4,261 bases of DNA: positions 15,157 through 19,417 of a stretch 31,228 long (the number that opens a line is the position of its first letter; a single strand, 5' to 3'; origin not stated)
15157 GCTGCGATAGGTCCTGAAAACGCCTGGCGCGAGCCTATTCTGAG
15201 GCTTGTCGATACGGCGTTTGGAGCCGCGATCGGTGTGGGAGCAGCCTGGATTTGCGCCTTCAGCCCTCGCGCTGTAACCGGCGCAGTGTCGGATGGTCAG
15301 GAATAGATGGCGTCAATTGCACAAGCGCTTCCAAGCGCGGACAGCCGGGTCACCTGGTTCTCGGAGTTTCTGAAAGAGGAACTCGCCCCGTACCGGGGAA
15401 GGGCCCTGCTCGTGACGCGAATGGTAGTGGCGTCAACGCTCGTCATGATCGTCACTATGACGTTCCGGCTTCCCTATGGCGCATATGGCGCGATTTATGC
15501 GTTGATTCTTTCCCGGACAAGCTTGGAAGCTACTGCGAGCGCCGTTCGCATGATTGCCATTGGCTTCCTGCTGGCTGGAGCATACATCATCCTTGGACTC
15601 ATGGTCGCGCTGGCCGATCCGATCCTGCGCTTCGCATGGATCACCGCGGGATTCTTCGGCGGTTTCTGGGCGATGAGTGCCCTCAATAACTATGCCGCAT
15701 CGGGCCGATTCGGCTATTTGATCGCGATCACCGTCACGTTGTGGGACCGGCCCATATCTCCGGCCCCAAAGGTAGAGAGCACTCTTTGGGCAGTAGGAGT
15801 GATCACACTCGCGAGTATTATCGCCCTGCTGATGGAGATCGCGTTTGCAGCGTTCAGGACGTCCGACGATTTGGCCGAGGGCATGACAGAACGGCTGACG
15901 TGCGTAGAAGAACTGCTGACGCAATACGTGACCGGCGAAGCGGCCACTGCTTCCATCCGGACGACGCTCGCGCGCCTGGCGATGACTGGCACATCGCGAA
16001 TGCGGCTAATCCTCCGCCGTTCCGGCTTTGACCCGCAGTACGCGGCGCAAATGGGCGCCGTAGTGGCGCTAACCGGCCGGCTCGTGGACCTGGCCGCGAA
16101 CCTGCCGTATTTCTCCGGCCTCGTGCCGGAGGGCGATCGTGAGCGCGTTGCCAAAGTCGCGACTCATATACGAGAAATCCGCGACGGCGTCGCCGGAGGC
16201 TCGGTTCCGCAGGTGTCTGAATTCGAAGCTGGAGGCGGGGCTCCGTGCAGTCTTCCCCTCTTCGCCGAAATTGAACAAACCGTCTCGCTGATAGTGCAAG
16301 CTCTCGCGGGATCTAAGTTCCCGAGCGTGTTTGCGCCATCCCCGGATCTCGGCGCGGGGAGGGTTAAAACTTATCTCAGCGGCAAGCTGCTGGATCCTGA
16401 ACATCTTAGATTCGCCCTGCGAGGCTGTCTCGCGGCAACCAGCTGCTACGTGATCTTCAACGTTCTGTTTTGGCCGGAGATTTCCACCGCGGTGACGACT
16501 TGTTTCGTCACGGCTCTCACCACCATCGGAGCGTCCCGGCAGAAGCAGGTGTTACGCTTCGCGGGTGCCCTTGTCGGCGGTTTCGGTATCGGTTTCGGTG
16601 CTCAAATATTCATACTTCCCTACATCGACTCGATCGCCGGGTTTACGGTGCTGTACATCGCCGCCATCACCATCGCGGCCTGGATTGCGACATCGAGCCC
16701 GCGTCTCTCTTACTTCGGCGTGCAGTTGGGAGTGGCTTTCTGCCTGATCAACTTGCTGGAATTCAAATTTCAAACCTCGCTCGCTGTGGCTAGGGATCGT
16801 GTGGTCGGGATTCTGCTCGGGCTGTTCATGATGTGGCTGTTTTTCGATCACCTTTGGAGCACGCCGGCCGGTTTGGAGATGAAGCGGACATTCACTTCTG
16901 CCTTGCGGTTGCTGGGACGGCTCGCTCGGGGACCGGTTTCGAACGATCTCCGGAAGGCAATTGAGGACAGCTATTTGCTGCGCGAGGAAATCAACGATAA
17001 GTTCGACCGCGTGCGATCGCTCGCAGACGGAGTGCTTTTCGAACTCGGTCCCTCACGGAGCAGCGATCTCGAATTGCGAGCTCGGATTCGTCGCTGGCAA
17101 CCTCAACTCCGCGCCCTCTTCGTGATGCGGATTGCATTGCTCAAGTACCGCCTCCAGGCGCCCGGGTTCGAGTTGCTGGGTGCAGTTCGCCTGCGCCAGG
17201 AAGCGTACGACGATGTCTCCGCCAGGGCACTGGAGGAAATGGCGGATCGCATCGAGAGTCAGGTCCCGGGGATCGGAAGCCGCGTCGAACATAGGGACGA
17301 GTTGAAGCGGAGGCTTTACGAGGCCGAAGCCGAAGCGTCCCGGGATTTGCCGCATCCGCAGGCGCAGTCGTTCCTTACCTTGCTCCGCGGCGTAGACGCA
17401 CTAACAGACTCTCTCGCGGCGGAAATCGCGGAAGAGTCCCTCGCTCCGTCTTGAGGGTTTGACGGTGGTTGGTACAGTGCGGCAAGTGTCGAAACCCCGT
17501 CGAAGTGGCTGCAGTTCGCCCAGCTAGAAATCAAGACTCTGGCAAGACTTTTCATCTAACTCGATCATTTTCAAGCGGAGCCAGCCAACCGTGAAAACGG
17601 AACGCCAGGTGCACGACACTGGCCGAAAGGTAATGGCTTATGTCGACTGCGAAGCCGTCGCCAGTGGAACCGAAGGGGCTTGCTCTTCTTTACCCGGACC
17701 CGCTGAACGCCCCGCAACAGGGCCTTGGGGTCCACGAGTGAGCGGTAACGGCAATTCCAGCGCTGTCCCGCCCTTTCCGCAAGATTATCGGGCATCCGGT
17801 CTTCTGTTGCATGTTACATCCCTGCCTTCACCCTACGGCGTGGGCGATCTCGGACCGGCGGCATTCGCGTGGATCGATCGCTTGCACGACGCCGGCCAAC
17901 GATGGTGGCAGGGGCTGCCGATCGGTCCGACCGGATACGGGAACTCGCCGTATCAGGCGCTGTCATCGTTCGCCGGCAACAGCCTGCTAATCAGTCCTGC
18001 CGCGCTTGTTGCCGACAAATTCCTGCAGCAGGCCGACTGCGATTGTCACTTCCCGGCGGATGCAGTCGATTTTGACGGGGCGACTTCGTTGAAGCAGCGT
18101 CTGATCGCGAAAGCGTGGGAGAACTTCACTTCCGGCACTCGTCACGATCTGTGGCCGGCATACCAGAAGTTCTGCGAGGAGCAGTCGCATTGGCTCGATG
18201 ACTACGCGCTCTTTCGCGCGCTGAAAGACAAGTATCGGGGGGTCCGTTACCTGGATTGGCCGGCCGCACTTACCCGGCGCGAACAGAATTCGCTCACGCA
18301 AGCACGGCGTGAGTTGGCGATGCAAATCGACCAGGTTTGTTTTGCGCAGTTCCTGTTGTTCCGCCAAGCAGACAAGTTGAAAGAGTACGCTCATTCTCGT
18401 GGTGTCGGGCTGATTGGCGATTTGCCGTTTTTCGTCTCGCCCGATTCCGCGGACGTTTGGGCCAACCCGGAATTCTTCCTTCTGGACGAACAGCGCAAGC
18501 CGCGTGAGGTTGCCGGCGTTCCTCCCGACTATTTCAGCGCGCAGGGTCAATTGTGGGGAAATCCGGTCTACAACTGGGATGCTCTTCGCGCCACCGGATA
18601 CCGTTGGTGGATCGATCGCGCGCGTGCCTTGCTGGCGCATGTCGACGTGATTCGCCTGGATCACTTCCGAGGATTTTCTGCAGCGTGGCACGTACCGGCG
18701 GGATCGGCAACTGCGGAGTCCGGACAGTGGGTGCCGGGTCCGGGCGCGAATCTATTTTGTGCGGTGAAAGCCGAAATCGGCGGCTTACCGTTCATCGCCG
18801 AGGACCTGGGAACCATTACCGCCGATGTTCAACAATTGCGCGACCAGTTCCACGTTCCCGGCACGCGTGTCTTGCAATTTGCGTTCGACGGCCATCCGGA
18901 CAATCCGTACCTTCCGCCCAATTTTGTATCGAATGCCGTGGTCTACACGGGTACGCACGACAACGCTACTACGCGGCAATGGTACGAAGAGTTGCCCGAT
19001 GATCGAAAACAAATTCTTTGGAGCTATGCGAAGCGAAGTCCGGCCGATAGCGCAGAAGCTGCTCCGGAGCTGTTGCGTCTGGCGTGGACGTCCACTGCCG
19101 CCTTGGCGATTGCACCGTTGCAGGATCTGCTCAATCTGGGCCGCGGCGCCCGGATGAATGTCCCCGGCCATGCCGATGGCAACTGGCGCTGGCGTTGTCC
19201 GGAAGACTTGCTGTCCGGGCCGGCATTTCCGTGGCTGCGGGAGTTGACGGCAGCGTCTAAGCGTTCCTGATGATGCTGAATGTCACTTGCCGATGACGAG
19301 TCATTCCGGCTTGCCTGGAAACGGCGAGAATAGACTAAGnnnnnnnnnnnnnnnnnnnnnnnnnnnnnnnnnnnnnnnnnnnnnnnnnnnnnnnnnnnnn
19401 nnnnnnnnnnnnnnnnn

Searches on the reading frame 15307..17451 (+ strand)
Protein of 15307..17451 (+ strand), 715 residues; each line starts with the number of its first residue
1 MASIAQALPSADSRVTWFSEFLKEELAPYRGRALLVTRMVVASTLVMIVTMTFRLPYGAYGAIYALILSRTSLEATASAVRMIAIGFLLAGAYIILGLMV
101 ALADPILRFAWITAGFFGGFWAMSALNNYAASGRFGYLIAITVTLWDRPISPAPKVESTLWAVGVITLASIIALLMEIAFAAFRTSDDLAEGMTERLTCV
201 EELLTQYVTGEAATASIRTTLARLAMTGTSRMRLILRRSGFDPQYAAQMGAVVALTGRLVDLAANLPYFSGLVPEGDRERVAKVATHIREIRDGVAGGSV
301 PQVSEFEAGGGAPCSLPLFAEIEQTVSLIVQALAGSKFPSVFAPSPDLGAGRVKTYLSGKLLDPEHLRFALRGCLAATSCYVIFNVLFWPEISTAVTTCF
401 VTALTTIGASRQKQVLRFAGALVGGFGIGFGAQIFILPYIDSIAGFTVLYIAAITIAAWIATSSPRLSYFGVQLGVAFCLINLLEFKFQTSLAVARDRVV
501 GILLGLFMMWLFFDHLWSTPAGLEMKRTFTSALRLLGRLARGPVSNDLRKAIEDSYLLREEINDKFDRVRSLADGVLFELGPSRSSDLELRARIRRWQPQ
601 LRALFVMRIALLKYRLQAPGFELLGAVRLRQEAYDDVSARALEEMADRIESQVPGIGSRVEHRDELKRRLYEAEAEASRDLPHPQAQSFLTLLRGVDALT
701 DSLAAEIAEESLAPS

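Call 36: search_protein_families(library=pfam, proteins=[window:15307-17451:+], max_evalue=0.001)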
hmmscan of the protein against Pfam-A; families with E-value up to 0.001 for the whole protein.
window:15307-17451:+ (715 aa): 2 families
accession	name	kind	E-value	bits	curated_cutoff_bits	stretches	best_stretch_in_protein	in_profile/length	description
PF04632.18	FUSC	-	2.8e-06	26.7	30.9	1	429-547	412-529/660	Fusaric acid resistance protein family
PF13515.12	FUSC_2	-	0.00033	21.2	25.6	1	380-512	2-126/126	Fusaric acid resistance protein-like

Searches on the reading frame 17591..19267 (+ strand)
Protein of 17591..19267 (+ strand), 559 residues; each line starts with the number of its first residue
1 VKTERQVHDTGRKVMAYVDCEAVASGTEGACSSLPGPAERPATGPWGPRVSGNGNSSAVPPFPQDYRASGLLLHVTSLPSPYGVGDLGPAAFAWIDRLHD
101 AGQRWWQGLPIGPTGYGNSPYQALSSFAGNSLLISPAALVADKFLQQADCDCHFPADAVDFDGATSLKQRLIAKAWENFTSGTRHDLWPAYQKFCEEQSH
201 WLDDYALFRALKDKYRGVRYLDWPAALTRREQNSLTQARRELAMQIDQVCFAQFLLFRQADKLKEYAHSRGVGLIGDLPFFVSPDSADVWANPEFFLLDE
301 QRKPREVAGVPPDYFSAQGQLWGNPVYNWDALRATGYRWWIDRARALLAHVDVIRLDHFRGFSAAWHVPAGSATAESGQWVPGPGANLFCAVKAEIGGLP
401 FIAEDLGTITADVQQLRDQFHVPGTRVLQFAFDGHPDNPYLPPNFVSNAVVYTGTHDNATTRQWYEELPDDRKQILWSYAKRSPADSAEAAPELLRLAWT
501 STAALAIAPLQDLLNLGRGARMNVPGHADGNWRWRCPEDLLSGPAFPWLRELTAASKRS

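Call 36: search_protein_families(library=pfam, proteins=[window:17591-19267:+], max_evalue=0.001)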
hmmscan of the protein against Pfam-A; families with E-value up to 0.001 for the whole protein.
window:17591-19267:+ (559 aa): 1 family
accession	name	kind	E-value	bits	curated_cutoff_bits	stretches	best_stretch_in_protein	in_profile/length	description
PF02446.23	Glyco_hydro_77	-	4.9e-168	560.2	25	1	73-539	1-462/465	4-alpha-glucanotransferase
